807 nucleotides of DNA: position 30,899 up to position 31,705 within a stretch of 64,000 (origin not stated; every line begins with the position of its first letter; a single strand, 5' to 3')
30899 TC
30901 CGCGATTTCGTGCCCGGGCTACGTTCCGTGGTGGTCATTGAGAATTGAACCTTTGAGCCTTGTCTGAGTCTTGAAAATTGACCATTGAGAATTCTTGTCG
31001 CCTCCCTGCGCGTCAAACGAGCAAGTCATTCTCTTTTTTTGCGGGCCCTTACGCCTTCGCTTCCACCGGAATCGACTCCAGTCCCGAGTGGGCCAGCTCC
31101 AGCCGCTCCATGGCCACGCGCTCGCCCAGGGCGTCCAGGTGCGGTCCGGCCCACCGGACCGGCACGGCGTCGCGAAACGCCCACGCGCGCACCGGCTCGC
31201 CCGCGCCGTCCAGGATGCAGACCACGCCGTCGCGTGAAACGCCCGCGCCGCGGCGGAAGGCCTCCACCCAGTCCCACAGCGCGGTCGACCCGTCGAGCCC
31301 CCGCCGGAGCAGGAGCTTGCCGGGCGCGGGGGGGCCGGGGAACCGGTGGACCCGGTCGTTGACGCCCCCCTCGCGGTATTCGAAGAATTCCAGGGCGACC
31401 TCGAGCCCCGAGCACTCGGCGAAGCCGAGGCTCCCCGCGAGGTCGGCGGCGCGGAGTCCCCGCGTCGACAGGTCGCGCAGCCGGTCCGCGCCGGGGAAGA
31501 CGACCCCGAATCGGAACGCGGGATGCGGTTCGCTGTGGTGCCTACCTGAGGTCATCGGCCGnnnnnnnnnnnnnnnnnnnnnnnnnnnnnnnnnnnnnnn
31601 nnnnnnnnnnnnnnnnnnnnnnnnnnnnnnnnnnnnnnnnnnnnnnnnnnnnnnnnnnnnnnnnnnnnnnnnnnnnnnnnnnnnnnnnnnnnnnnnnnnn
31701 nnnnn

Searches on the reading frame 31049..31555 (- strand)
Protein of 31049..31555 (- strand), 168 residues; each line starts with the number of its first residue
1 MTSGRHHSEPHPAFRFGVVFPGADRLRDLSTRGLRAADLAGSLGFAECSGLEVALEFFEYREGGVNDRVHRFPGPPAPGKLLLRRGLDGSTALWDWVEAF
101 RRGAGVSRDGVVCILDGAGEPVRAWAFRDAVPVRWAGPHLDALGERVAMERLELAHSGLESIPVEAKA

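Call 22: search_protein_families(library=pfam, proteins=[window:31049-31555:-], max_evalue=0.001)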
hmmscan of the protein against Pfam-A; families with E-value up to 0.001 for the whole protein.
window:31049-31555:- (168 aa): 1 family
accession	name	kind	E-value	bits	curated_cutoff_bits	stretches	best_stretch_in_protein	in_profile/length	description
PF06841.18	Phage_T4_gp19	-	3.1e-28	98.7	28.2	1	13-160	2-134/134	T4-like virus tail tube protein gp19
